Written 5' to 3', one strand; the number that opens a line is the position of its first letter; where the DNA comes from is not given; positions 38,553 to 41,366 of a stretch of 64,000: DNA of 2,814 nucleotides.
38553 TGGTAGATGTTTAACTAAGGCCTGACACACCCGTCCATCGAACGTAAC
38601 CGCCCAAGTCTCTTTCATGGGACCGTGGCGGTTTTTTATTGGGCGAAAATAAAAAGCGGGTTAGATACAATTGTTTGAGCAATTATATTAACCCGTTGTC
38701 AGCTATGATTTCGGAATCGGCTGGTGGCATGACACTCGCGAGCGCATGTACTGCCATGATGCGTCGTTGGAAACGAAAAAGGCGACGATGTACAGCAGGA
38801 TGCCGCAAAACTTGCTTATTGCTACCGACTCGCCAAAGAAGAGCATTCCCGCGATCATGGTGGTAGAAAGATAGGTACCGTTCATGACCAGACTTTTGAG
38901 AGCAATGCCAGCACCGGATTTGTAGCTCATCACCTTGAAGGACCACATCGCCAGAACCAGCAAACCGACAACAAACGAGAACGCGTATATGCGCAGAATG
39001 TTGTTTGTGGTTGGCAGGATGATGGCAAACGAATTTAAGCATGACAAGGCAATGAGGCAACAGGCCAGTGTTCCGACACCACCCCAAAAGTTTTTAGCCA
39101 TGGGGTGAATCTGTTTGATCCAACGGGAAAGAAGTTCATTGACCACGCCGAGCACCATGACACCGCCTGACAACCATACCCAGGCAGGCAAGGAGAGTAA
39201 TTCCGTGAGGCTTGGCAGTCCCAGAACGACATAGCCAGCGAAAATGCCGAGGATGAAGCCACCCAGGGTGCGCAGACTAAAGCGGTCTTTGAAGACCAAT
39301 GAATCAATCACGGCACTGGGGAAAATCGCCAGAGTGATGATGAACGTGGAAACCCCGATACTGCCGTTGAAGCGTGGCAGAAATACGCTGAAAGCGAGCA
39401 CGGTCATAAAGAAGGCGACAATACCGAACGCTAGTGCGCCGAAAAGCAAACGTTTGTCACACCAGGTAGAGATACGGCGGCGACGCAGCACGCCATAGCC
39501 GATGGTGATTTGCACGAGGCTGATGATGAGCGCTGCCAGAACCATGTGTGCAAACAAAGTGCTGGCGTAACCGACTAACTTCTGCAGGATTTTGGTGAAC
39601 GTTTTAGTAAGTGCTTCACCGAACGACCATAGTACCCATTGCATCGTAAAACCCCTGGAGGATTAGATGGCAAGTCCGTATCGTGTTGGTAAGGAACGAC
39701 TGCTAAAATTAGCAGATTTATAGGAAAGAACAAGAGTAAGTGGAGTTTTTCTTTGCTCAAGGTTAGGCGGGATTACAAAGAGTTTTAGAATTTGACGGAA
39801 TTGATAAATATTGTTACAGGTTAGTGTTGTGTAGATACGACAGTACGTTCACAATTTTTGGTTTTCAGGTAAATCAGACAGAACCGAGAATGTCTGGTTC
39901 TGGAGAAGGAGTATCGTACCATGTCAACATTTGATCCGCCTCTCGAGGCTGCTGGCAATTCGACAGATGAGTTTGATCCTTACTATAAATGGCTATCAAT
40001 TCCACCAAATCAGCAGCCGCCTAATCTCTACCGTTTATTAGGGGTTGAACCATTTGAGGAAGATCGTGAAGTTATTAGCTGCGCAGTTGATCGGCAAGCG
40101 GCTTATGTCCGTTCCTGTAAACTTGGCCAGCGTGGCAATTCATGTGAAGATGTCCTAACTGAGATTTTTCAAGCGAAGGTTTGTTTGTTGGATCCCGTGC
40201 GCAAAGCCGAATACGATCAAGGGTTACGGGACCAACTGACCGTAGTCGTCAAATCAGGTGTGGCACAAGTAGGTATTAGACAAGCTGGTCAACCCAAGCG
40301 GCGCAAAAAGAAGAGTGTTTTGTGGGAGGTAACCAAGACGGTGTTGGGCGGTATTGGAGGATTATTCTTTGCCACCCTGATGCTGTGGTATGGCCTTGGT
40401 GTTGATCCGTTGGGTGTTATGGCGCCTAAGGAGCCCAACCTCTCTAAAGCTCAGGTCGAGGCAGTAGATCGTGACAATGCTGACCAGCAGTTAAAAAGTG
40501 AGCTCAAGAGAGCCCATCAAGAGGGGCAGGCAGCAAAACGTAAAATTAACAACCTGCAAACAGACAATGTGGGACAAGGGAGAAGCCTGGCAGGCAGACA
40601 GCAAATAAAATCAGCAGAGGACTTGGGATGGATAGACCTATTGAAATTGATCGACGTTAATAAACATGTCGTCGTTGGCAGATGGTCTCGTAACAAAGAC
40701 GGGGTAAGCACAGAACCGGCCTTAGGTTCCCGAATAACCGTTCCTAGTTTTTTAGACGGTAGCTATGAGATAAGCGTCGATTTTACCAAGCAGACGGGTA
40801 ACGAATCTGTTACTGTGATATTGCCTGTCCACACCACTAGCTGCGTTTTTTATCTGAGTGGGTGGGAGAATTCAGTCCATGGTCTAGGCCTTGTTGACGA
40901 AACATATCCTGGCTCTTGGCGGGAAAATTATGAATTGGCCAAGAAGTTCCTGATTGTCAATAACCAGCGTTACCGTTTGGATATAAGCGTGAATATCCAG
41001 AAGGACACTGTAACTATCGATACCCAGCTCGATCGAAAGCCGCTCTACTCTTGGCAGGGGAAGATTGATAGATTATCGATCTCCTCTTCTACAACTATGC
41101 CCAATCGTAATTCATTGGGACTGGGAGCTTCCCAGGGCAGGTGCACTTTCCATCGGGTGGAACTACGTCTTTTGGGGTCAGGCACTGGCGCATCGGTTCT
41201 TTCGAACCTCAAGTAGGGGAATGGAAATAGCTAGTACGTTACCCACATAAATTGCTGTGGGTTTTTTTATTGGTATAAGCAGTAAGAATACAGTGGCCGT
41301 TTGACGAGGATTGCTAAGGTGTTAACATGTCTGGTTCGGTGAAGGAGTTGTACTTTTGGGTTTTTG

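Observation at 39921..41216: Membrane protein with degenerate J-domain-like N-terminus lacking HPD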

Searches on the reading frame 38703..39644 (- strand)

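Call 29: search_protein_families(library=pfam, proteins=[window:38703-39644:-], max_evalue=0.01)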
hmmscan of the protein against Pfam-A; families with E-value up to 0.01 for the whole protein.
window:38703-39644:- (313 aa): 1 family
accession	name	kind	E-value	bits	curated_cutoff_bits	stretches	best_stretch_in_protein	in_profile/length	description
PF00892.27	EamA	-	0.0067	17.2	28.2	0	7-140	11-133/135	EamA-like transporter family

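Call 79: search_protein_families(library=ncbifam, proteins=[window:38703-39644:-], max_evalue=0.01)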
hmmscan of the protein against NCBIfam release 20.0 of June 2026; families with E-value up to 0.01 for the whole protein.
window:38703-39644:- (313 aa): 0 families

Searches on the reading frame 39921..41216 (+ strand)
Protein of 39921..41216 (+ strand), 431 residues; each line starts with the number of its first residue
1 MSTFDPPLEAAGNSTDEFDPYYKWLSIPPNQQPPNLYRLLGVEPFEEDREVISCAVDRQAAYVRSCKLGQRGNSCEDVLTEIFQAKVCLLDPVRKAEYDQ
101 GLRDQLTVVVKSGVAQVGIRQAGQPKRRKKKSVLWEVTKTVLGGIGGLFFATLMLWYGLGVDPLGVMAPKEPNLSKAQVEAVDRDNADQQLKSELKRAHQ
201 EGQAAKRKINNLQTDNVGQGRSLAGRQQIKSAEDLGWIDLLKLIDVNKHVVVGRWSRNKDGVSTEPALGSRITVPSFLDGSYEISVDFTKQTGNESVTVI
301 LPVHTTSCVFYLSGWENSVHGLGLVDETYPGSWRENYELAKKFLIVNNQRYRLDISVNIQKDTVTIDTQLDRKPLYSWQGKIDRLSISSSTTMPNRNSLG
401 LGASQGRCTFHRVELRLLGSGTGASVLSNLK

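Call 3: search_protein_families(library=pfam, proteins=[window:39921-41216:+], max_evalue=10)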
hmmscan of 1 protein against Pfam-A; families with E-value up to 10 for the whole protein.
window:39921-41216:+ (431 aa): 1 family
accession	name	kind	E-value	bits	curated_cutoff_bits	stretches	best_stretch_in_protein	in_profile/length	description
PF10031.14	DUF2273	-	0.18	12.3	25.4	1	140-159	8-27/48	Small integral membrane protein (DUF2273)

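Call 4: search_protein_families(library=ncbifam, proteins=[window:39921-41216:+], max_evalue=10)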
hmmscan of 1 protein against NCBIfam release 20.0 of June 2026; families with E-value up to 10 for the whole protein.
window:39921-41216:+ (431 aa): 1 family
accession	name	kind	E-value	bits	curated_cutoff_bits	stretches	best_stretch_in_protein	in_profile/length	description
NF052450.1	MBOE_33420_fam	equivalog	0.2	11.5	125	1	273-302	21-50/160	MBOE_33420 family protein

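Call 5: search_solved_structures(query=window:39921-41216:+, max_evalue=10, show_alignments=3)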
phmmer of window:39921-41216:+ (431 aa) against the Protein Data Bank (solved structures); distinct sequences matched with E-value up to 10: 3.
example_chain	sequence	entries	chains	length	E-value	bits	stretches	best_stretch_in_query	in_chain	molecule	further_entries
2r19_A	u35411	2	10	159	0.64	12.2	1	334-399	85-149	Protein yhbN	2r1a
8g75_E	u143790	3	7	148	1.7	10.8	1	257-319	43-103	Nanosota-4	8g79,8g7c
8g70_N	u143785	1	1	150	1.7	10.8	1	257-319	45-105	Nanosota-4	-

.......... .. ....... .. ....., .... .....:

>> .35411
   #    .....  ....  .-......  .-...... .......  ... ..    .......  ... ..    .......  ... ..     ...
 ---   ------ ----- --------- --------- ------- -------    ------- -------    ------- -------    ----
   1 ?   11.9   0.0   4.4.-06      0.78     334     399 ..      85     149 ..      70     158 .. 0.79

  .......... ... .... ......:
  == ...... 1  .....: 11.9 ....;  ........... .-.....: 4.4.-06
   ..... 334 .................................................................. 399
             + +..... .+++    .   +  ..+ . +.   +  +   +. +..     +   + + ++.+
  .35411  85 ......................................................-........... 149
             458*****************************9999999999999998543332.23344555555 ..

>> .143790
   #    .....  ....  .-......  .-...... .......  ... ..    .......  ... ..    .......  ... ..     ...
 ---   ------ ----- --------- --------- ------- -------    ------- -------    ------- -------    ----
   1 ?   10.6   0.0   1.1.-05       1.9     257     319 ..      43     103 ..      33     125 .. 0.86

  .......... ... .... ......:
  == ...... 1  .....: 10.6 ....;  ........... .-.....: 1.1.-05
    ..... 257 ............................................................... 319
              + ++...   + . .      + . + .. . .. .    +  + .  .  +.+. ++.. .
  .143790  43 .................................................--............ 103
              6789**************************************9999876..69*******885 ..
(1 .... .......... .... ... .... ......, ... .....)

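Call 6: find_homologous_proteins(query=window:39921-41216:+, max_evalue=0.001)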
Query window:39921-41216:+ (431 aa): 16 proteins with E <= 0.001 among 7041 candidates.
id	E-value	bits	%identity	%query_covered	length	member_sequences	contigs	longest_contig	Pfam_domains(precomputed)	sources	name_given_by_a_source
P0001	1.6e-288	975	100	100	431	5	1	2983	-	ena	-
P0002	7.3e-154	531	60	97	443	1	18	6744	-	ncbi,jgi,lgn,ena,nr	ncbi:MAG TPA: hypothetical protein DDW41_07050 [Candidatus Andersenbacteria bacterium]|nr:hypothetic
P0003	9.7e-146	504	62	86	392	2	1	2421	-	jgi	-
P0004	8.9e-133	461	57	89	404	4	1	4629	-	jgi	jgi:hypothetical protein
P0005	1.7e-73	266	69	41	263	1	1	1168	PF04266.21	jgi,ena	-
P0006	2.1e-27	114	34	41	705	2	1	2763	-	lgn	-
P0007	6.4e-24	103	56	23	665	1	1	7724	-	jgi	jgi:hypothetical protein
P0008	7.9e-24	103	40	35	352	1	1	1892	-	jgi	jgi:hypothetical protein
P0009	9.0e-23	99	57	21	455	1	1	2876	-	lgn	-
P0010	7.2e-22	96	54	21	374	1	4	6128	PF14237.12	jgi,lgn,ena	-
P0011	8.5e-22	96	51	22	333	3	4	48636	-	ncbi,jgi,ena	-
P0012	1.1e-21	95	56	21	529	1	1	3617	-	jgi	jgi:hypothetical protein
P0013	4.4e-20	90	48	21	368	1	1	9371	-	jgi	jgi:hypothetical protein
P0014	1.7e-19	88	53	21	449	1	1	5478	-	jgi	jgi:hypothetical protein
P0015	2.2e-17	81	36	33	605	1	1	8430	PF03781.23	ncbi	ncbi:MAG: hypothetical protein RIS70_3709 [Planctomycetota bacterium]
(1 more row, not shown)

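Call 43: find_encoding_contigs(protein=P0002, flank=6000, max_places=4)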
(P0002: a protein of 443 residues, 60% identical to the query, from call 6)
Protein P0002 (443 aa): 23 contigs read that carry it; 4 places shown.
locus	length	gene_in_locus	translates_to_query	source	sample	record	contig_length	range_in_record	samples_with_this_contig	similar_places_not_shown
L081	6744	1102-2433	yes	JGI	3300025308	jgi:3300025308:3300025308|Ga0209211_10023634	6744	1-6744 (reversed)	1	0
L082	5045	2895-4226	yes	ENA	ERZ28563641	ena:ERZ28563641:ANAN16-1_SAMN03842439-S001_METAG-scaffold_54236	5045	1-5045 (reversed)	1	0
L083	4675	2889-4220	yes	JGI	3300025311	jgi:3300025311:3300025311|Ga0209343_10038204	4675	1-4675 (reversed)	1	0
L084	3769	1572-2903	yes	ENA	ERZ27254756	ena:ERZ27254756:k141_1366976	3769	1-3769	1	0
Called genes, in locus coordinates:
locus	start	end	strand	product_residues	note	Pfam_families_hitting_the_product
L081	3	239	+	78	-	?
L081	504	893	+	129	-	-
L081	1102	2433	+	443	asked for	-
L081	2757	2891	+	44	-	-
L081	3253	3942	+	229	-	PF01797:Y1_Tnp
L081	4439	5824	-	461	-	PF04055:Radical_SAM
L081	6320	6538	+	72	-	-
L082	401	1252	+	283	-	-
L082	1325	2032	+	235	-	PF01797:Y1_Tnp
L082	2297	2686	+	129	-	-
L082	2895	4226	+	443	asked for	-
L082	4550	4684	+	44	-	-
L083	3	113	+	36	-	?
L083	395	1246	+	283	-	-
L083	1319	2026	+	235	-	PF01797:Y1_Tnp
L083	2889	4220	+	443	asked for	-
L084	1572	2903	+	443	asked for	-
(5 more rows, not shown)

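Call 44: find_encoding_contigs(protein=window:39921-41216:+, flank=10000, max_places=4)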
Protein window:39921-41216:+ (431 aa): 23 contigs read that carry it; 4 places shown.
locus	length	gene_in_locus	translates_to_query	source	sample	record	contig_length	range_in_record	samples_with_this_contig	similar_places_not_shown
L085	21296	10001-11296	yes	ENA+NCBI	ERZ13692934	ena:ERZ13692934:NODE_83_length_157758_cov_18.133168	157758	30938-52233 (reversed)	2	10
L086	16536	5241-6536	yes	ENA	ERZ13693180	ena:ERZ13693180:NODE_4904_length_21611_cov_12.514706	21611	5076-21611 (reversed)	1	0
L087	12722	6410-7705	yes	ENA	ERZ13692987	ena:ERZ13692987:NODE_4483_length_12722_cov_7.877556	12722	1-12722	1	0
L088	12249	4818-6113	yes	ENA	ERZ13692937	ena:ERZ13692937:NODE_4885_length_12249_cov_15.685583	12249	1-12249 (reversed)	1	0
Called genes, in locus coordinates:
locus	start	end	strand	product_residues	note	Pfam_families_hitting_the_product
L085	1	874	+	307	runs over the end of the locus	PF13367:PrsW-protease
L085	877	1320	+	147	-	-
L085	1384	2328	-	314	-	PF01073:3Beta_HSD, PF01370:Epimerase, PF02719:Polysacc_synt_2 (faint), PF04321:RmlD_sub_bind, PF16363:GDP_Man_Dehyd, PF07993:NAD_binding_4 (weak)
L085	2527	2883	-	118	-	PF00453:Ribosomal_L20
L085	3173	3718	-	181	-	PF05198:IF3_N, PF00707:IF3_C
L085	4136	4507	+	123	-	PF01668:SmpB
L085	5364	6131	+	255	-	-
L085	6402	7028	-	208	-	-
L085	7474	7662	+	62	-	-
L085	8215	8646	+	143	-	-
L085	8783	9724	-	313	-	-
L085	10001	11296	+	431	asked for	-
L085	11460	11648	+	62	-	-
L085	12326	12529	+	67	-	PF02599:CsrA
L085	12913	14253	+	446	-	-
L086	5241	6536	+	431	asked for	-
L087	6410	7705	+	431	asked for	-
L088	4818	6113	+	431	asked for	-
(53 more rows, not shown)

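Call 45: list_cluster_members(proteins=[window:39921-41216:+, window:33093-33638:-, window:44152-45363:+, window:31304-32248:-, window:42246-42449:+, window:38703-39644:-, P0011, P0015, P0002, P0021])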
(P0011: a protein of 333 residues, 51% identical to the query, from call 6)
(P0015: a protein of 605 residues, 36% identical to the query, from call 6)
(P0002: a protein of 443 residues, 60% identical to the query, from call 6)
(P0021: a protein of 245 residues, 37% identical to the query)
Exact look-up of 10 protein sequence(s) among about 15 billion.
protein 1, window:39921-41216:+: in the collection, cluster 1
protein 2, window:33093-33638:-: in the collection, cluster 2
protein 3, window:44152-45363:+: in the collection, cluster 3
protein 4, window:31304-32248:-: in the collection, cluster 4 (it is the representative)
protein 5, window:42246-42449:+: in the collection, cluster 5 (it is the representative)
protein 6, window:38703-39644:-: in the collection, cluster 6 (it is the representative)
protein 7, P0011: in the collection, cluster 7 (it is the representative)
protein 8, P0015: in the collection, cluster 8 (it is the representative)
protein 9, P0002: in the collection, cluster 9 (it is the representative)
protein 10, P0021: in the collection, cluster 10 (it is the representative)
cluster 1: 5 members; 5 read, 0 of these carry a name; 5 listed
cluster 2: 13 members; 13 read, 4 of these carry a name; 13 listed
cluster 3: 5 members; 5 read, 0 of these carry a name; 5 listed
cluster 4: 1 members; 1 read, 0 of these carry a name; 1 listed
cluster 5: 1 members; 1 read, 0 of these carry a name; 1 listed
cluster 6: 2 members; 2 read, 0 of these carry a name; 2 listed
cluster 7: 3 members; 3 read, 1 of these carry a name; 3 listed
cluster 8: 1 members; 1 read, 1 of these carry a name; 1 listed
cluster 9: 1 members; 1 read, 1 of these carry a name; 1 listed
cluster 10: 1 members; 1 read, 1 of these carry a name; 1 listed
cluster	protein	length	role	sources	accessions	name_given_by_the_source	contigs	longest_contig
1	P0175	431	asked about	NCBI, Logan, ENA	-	-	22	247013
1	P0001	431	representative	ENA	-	-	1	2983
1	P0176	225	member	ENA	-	-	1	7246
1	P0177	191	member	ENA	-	-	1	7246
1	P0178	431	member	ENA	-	-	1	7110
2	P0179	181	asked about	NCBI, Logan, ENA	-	-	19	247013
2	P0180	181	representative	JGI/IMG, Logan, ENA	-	translation initiation factor IF-3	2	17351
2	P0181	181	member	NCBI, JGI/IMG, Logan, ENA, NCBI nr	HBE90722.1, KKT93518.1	MAG TPA: translation initiation factor IF-3 [Candidatus Andersenbacteria bacterium] | MAG: Translation initiation factor IF-3 [Parcubacteria group bacterium GW2011_GWA2_45_14]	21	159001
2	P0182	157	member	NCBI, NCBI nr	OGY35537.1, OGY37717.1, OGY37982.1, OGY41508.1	MAG: translation initiation factor IF-3 [Candidatus Andersenbacteria bacterium ...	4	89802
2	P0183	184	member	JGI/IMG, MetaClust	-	\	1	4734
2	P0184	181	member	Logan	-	-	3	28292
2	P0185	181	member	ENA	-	-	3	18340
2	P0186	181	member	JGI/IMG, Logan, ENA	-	-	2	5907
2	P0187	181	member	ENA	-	-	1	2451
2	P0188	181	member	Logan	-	-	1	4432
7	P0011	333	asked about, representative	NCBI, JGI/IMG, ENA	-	-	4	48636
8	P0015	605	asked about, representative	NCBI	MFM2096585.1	MAG: hypothetical protein RIS70_3709 [Planctomycetota bacterium]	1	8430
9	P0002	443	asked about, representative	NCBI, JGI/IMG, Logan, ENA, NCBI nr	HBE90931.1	MAG TPA: hypothetical protein DDW41_07050 [Candidatus Andersenbacteria bacterium] | hypothetical protein [Candidatus Andersenbacteria bacterium]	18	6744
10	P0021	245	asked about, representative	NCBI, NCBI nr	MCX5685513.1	MAG: hypothetical protein NT049_17795 [Planctomycetota bacterium] | hypothetical protein [Planctomycetota bacterium]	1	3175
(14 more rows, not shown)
